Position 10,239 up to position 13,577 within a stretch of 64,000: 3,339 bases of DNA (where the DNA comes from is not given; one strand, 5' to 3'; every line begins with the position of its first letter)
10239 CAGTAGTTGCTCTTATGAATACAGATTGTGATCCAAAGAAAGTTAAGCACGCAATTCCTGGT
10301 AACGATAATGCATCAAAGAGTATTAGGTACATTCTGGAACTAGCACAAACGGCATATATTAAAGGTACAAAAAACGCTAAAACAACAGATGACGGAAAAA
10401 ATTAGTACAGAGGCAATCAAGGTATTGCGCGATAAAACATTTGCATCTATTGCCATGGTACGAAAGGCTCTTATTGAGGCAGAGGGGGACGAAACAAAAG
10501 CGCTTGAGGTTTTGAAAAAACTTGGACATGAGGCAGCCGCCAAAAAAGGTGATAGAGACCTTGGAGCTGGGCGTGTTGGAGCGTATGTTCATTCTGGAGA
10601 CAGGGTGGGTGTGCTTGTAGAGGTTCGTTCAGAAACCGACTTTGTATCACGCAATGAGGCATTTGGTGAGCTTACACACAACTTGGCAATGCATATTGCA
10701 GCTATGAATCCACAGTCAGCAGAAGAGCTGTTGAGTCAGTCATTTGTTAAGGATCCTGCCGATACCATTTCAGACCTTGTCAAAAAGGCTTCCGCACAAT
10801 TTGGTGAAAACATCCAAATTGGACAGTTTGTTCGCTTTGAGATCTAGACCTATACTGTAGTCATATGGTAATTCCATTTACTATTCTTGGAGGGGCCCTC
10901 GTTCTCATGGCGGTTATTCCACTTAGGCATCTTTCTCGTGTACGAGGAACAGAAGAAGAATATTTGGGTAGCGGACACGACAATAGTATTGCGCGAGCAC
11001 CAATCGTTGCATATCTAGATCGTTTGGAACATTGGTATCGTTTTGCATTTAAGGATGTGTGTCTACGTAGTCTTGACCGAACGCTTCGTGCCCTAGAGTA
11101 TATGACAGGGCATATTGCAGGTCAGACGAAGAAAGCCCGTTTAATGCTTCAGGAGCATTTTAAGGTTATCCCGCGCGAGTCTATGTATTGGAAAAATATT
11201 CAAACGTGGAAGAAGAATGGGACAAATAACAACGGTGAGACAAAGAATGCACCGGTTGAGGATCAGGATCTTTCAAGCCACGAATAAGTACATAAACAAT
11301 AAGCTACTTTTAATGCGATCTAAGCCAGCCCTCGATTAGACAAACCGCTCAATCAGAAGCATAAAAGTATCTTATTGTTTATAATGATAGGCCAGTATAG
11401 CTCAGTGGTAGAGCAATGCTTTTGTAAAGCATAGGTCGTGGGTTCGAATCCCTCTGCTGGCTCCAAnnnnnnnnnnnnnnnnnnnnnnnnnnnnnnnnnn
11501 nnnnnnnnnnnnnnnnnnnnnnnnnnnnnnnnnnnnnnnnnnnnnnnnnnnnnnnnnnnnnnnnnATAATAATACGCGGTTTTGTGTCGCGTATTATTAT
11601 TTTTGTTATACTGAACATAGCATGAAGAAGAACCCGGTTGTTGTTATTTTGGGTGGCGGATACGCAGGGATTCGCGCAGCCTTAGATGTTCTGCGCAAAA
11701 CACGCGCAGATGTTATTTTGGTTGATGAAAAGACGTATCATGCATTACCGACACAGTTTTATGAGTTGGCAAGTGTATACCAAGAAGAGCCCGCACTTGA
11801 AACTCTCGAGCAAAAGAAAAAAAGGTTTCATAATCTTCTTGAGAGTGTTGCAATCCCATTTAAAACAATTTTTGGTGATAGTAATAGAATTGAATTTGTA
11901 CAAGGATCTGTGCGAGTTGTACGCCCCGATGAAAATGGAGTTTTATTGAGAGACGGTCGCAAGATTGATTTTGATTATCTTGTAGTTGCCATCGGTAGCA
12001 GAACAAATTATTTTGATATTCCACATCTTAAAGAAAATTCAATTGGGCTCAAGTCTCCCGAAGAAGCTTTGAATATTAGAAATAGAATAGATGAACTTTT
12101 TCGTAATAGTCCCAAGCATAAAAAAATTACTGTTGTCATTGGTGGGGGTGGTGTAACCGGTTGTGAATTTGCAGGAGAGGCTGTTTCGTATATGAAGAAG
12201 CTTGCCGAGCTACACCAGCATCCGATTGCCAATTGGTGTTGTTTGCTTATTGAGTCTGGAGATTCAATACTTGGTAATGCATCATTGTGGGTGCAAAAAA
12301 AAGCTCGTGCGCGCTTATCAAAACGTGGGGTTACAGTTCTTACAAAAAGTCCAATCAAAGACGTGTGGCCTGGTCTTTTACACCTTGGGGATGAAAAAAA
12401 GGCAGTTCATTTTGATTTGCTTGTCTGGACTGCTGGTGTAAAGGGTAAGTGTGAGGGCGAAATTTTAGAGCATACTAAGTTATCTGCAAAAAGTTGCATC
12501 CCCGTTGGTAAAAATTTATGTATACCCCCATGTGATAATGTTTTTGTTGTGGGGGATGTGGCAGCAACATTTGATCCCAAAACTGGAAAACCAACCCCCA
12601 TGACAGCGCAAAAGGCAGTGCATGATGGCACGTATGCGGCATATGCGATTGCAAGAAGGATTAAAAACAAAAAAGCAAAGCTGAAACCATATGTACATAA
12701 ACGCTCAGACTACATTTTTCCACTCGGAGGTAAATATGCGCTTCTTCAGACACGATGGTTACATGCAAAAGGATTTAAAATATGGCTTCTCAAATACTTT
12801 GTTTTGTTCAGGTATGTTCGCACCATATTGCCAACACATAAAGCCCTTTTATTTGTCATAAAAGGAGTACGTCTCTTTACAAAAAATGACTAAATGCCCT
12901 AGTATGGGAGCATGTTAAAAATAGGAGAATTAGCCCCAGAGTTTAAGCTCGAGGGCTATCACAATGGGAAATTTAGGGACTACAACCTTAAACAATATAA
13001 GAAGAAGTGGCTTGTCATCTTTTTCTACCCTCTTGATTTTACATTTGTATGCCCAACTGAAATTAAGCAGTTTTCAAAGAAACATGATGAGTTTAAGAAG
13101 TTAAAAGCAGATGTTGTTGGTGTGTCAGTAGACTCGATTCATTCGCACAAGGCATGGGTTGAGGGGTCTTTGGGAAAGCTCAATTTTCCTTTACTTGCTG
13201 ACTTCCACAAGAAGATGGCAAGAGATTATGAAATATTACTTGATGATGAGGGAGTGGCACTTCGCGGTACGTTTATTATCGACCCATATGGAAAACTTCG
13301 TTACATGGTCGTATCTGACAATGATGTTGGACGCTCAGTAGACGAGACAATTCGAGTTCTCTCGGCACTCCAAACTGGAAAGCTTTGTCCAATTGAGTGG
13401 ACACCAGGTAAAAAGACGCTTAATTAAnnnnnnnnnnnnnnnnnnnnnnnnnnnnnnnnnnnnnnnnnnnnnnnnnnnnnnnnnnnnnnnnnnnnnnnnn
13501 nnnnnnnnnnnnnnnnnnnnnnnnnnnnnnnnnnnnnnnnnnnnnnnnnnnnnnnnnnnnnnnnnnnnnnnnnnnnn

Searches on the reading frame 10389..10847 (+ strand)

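Call 109: search_protein_families(library=pfam, proteins=[window:10389-10847:+], max_evalue=0.001)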
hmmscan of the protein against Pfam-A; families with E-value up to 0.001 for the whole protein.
window:10389-10847:+ (152 aa): 1 family
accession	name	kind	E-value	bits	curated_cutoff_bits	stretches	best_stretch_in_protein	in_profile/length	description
PF00889.24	EF_TS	-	3.5e-25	89.2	27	2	74-151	1-76/204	Elongation factor TS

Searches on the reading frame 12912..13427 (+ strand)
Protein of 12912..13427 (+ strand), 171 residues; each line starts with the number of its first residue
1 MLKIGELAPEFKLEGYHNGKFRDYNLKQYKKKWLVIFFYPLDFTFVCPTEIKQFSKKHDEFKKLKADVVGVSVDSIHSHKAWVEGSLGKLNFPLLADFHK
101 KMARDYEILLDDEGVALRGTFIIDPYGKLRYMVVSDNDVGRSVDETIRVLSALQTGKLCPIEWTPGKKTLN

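Call 109: search_protein_families(library=pfam, proteins=[window:12912-13427:+], max_evalue=0.001)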
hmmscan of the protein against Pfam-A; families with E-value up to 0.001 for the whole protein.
window:12912-13427:+ (171 aa): 2 families
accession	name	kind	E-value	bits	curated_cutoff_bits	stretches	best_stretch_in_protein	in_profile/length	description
PF00578.27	AhpC-TSA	-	3e-41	140.7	26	1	4-132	1-124/124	AhpC/TSA family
PF08534.16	Redoxin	-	6.9e-16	58.8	26.6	1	4-140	2-139/148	Redoxin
